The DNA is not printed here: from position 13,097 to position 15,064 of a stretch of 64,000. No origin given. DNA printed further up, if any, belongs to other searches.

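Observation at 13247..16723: Ced/Ted-like, conjugation-related DNA-transfer operon embedded next to the ribosomal superoperon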

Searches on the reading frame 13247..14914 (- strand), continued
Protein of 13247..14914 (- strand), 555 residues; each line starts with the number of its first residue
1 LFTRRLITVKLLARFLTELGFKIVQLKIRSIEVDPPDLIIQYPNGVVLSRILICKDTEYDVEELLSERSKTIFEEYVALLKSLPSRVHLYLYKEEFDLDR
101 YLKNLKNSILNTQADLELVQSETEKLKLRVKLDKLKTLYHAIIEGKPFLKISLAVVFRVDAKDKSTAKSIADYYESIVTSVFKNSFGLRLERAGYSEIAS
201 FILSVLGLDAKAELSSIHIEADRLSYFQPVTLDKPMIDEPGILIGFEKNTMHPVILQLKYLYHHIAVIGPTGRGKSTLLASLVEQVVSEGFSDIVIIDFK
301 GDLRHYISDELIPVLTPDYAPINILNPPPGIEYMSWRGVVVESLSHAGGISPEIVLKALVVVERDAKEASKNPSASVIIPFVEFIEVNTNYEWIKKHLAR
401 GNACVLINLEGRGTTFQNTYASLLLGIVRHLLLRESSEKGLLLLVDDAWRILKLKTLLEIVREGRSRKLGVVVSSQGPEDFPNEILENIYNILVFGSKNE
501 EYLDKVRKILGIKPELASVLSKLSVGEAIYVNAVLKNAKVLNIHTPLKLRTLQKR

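Call 49: search_protein_families(library=ncbifam, proteins=[P0072, P0073, P0079, P0116, P0120, P0129, P0134, P0083, P0086, P0092], max_evalue=1e-10)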
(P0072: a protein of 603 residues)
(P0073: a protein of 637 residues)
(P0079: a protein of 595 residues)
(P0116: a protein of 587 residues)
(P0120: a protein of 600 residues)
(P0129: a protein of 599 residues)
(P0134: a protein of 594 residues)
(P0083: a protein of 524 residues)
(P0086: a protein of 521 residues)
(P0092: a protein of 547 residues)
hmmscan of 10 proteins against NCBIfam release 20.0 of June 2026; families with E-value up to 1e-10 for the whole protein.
P0072 (603 aa): 3 families
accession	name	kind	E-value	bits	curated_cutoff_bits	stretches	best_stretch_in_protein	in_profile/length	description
NF041017.1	DNA_import_CedB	equivalog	1.8e-65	221.7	700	1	13-595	9-587/590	DNA import protein CedB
NF053655.1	CedD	equivalog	2.1e-19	69.6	600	1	292-594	220-525/527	DNA-translocating ATPase CedD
NF042943.1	HerA_antiphage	equivalog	2.5e-11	42.8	800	0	271-341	134-203/566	anti-phage-associated helicase HerA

P0073 (637 aa): 5 families
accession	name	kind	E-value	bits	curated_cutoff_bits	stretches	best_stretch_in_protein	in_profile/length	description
NF041017.1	DNA_import_CedB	equivalog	2.3e-77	261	700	1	26-609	11-586/590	DNA import protein CedB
NF053655.1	CedD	equivalog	9.6e-22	77.3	600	1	300-609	220-525/527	DNA-translocating ATPase CedD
NF042943.1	HerA_antiphage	equivalog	1.3e-14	53.7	800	0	278-351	133-205/566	anti-phage-associated helicase HerA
TIGR02746.1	TraC-F-type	equivalog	1.8e-11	42.7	567.05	1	166-548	292-689/800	type IV secretion system protein TraC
NF045975.1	VirB4_plasma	equivalog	2.5e-11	42.1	590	1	278-598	489-873/894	Mbov_0397 family ICE element conjugal transfer ATPase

P0079 (595 aa): 1 family
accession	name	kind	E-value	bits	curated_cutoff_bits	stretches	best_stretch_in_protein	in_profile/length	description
NF041017.1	DNA_import_CedB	equivalog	6.1e-52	177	700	1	18-588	11-586/590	DNA import protein CedB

P0116 (587 aa): 2 families
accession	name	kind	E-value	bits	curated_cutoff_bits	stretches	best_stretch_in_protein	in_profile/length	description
NF041017.1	DNA_import_CedB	equivalog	3.9e-184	613.6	700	1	7-586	5-589/590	DNA import protein CedB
TIGR00929.1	VirB4_CagE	subfamily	2.7e-12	45.8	643.1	0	426-539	595-705/792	VirB4 family type IV secretion/conjugal transfer ATPase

P0120 (600 aa): 2 families
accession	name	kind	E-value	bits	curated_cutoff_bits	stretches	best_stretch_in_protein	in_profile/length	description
NF041017.1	DNA_import_CedB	equivalog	1.1e-163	546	700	1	12-599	2-589/590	DNA import protein CedB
TIGR02746.1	TraC-F-type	equivalog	8.7e-13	47.1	567.05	0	446-535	605-693/800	type IV secretion system protein TraC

P0129 (599 aa): 2 families
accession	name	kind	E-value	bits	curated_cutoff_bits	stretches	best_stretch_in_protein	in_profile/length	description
NF041017.1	DNA_import_CedB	equivalog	1.2e-229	763.9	700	1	11-594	4-589/590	DNA import protein CedB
NF042943.1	HerA_antiphage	equivalog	4.1e-11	42.1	800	0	255-325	133-203/566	anti-phage-associated helicase HerA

P0134 (594 aa): 2 families
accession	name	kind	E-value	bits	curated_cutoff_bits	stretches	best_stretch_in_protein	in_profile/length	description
NF041017.1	DNA_import_CedB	equivalog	2.3e-216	720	700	1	13-590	22-589/590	DNA import protein CedB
NF040937.1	HerA_Thermprot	equivalog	3.1e-12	45.7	800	1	274-574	139-448/487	DNA double-strand break repair helicase HerA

P0083 (524 aa): 2 families
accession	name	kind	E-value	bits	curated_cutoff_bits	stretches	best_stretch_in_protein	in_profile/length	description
NF041017.1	DNA_import_CedB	equivalog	3.8e-28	98.5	700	1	46-330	51-324/590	DNA import protein CedB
NF053655.1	CedD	equivalog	7.2e-11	41.4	600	0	396-517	404-525/527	DNA-translocating ATPase CedD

P0086 (521 aa): 4 families
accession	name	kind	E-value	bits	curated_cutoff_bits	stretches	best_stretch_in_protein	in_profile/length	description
NF041017.1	DNA_import_CedB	equivalog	3.3e-42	144.9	700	1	60-517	95-587/590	DNA import protein CedB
NF053655.1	CedD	equivalog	2.5e-14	52.8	600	1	226-503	221-512/527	DNA-translocating ATPase CedD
NF042943.1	HerA_antiphage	equivalog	3.7e-14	52.2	800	0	198-266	128-196/566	anti-phage-associated helicase HerA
NF040819.1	helicase_HerA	equivalog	2.1e-11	43.1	970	0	429-506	426-504/561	DNA double-strand break repair helicase HerA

P0092 (547 aa): 1 family
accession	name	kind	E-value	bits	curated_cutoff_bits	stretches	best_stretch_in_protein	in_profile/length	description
NF041017.1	DNA_import_CedB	equivalog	3.7e-37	128.2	700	2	86-296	112-325/590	DNA import protein CedB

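Call 71: predict_structure(alignment_id=A1)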
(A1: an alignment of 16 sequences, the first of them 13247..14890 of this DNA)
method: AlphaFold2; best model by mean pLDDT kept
length: 547 residues; sequences in the alignment: 16
mean_pLDDT: 83.1   pTM: 0.60
mean pLDDT of the five models: 83.1, 82.9, 81.6, 81.6, 81.4
residues with pLDDT >= 90: 170; 70-90: 310; 50-70: 50; < 50: 17
segments of 3 or more residues with pLDDT < 50: 1-3, 15-17, 224-230
pLDDT, mean of each block of 10 residues (from residue 1): 50 53 87 85 88 54 69 70 82 87 88 83 82 82 88 85 86 83 90 82 80 75 46 81 78 92 86 92 91 89 90 92 90 95 91 82 78 87 88 84 92 95 73 91 92 87 93 92 92 90 85 88 84 88 69
secondary structure, 60 per line:
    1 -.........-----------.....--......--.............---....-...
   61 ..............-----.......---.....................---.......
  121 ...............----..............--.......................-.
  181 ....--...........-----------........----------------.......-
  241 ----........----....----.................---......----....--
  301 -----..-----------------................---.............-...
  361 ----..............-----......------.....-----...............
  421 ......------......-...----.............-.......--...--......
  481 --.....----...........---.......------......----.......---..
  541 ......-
elements in order: H2-10 E22-26 E29-34 E37-49 H53-56 H58-74 E80-86 H90-110 H114-135 E140-153 H156-178 E180-184 H187-197 E209-212 H213-216 E233-239 E245-249 E257-260 H265-281 E285-290 H295-298 H325-340 H344-356 H365-378 H384-389 E396-400 H406-426 E433-438 H447-459 E461-467 H475-480 E483-487 H492-502 H506-512 E519-524 E529-535 H539-546

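Call 74: fold_search(model_id=the predicted structure, library=pdb)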
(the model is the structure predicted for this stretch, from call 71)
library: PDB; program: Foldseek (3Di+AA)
matches with E <= 10: 1380; with E <= 0.001: 183
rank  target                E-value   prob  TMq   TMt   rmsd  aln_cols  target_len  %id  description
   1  8rtd_O                7.3e-17  1.00  0.47  0.35  10.5       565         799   11  Stalk-Arches-IMC structure from the fully-assembled R388 type IV secretion system determined by cryo-EM. (released 2024-06-19)
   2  8rtd_T                1.6e-16  1.00  0.47  0.35  10.5       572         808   10  Stalk-Arches-IMC structure from the fully-assembled R388 type IV secretion system determined by cryo-EM. (released 2024-06-19)
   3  4d2i_A                3.0e-16  1.00  0.38  0.43  14.8       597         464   14  Crystal structure of the HerA hexameric DNA translocase from Sulfolobus solfataricus bound to AMP-PNP (released 2014-12-03)
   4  4d2i_B                3.4e-16  1.00  0.39  0.46  13.4       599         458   14  Crystal structure of the HerA hexameric DNA translocase from Sulfolobus solfataricus bound to AMP-PNP (released 2014-12-03)
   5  7es4                  1.2e-15  1.00  0.47  0.66   4.2       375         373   16  the crystral structure of DndH-C-domain (released 2022-05-11)
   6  8rtd_g                2.7e-15  1.00  0.45  0.35  10.1       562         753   10  Stalk-Arches-IMC structure from the fully-assembled R388 type IV secretion system determined by cryo-EM. (released 2024-06-19)
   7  8rtd_P                9.6e-15  1.00  0.45  0.35  10.9       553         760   11  Stalk-Arches-IMC structure from the fully-assembled R388 type IV secretion system determined by cryo-EM. (released 2024-06-19)
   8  9x1m_A                2.6e-14  1.00  0.37  0.35  15.5       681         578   11  The cryo-EM structure of HerA-NurA complex with AMPPNP and dsDNA from Thermococcus kodakarensis (released 2026-02-04)
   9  7o41_A                4.2e-14  1.00  0.44  0.35  10.8       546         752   10  Hexameric composite model of the Inner Membrane Complex (IMC) with the Arches from the fully-assembled R388 type IV se (released 2022-06-22)
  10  8rtb_A                5.0e-14  1.00  0.43  0.34  10.5       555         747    9  Extended inner membrane complex (IMC) protomer structure (TrwM/VirB3-TrwK/VirB4-TrwI/VirB6-TrwG/VirB8-TrwE/VirB10) fro (released 2024-06-19)
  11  8sub_N                8.6e-14  1.00  0.40  0.39  12.1       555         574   13  E. coli SIR2-HerA complex (dodecamer SIR2 pentamer HerA) (released 2023-12-27)
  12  8zis_C                1.5e-13  1.00  0.42  0.41  15.5       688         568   11  HerA Hexamer (released 2025-03-12)
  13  8xau_E                1.6e-13  1.00  0.42  0.41  14.5       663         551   11  Cryo-EM structure of HerA (released 2024-06-05)
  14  8wfd_F                4.0e-13  1.00  0.39  0.39  13.0       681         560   11  The cryo-EM structure of TdpAB in complex with AMPPNP and DNA (released 2025-01-22)
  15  8zis_A                4.2e-13  1.00  0.40  0.40  15.9       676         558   11  HerA Hexamer (released 2025-03-12)
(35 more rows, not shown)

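Call 75: search_dna_similar(query=window:13247-14890:-, collection=plasmids, mode=protein, max_evalue=0.001, max_rows=12)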
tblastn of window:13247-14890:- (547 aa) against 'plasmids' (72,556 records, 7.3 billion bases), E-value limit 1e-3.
Records with a match: 1; places in all: 1; records where one place covers at least 80% of the query: 0.
Best place of each record, by identity: <60% 1.
By first word of the organism name: Bradyrhizobium 1.
By predicted mobility (MOB-suite, as given by PLSDB): non-mobilizable 1.
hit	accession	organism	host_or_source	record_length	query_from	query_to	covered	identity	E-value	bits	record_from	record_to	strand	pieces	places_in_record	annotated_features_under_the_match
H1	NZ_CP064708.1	Bradyrhizobium sp. 131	Acmispon strigosus,cell culture,root ...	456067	141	336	36%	27.2%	1e-4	53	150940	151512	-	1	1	type IV secretion system DNA-binding domain-containing protein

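Call 81: search_protein_families(library=padloc, proteins=[window:13247-14890:-], max_evalue=0.001)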
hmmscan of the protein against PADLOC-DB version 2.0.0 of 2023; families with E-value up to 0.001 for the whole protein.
window:13247-14890:- (547 aa): 15 families
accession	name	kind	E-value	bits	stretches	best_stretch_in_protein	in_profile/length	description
PDLC04140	mad8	-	9.4e-19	66.1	1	236-526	6-290/314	mads_8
PDLC04103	HerA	-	1.7e-13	47.8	2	441-538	461-559/579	-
PDLC04105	HerA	-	2.8e-13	47.3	2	245-299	156-211/576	-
PDLC01055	HerA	-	1.7e-12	44.9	1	245-303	148-207/532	Type III coevolved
PDLC04097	HerA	-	4.8e-10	36.7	1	438-527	494-584/618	-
PDLC02185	HerA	-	1.5e-09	35.2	1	233-295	141-205/585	-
PDLC04100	HerA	-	1.1e-08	32.3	1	233-296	141-205/580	-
PDLC04106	HerA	-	2.3e-07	27.8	0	253-295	174-221/667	-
PDLC04102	HerA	-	4.6e-07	26.5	0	251-294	172-221/654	-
PDLC04098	HerA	-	8.5e-06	22.6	0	449-501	559-611/686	-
PDLC02188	HerA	-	1.4e-05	22.1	0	251-281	141-171/578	-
PDLC04101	HerA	-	1.9e-05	21.6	1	251-297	165-211/400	-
PDLC04104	HerA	-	3.9e-05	20.6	1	446-524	246-325/379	-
PDLC04099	HerA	-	6.4e-05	20.4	1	251-295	166-210/214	-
PDLC04107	HerA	-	0.00017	18.7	1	251-297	166-212/306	-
